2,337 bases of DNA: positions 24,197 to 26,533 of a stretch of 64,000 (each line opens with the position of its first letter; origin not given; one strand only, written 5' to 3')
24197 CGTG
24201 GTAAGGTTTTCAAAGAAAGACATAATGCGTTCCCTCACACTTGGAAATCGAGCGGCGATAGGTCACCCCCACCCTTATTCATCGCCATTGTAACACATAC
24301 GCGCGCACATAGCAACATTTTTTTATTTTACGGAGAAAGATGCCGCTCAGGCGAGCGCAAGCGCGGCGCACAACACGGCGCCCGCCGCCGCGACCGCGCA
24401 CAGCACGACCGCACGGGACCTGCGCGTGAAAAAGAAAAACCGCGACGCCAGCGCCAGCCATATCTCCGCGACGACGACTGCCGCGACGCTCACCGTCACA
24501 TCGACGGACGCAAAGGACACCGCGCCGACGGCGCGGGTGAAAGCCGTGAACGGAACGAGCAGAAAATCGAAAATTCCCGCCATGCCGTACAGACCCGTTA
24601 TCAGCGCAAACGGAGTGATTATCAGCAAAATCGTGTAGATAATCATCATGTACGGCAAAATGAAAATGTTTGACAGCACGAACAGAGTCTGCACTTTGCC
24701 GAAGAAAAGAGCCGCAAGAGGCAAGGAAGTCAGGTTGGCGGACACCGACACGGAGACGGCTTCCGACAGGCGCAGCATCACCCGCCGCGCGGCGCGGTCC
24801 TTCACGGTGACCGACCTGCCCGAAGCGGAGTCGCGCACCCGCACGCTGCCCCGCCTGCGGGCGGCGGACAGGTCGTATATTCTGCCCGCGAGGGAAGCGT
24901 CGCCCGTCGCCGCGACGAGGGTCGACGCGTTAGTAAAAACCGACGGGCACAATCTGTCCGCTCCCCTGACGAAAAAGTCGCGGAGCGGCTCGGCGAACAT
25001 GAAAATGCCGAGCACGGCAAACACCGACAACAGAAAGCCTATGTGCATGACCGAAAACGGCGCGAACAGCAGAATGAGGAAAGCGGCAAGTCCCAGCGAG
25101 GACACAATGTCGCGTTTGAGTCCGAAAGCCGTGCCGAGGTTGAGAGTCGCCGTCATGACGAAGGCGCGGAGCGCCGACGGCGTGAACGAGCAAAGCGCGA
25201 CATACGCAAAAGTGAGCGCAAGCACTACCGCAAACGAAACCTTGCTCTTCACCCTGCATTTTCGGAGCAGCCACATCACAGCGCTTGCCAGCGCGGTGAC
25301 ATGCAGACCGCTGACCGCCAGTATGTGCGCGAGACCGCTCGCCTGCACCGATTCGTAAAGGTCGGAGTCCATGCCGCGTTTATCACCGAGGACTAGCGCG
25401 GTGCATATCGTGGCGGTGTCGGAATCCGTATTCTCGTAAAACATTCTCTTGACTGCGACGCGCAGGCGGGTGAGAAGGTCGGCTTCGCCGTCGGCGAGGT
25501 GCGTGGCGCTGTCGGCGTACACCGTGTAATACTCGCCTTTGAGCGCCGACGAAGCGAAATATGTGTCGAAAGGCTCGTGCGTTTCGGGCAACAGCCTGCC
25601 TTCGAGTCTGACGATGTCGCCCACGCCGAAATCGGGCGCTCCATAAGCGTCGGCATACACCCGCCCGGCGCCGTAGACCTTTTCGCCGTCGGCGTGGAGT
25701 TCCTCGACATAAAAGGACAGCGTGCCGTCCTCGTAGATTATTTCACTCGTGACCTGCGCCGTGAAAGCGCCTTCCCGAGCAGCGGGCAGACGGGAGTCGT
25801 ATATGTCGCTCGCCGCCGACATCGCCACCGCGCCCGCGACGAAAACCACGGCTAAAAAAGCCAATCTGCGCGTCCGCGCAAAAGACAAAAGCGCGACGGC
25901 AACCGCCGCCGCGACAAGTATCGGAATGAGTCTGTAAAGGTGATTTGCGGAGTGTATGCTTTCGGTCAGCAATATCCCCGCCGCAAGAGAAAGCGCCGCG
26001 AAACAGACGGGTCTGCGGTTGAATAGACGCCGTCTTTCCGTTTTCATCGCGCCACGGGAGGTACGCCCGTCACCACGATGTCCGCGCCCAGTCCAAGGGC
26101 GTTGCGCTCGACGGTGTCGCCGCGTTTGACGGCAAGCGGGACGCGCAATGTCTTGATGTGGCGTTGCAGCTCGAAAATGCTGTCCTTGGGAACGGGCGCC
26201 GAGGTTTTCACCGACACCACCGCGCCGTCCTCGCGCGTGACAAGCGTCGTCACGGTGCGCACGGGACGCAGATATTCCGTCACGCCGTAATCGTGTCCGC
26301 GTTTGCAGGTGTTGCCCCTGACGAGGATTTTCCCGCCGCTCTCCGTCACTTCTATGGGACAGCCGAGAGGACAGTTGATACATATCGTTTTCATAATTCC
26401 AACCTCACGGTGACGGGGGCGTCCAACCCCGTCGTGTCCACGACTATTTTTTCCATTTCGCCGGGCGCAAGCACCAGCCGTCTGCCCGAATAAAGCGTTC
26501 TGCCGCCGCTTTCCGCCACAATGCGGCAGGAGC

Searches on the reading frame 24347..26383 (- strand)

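Call 55: search_protein_families(library=pfam, proteins=[window:24347-26383:-], max_evalue=0.001)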
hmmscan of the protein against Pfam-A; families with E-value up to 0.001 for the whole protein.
window:24347-26383:- (678 aa): 2 families
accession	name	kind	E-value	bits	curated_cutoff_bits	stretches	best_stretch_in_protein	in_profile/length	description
PF03772.21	Competence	-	1.1e-41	143.4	23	1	330-645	1-261/270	Competence protein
PF13567.11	DUF4131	-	6.7e-07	29.6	31.6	1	152-264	9-130/165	Domain of unknown function (DUF4131)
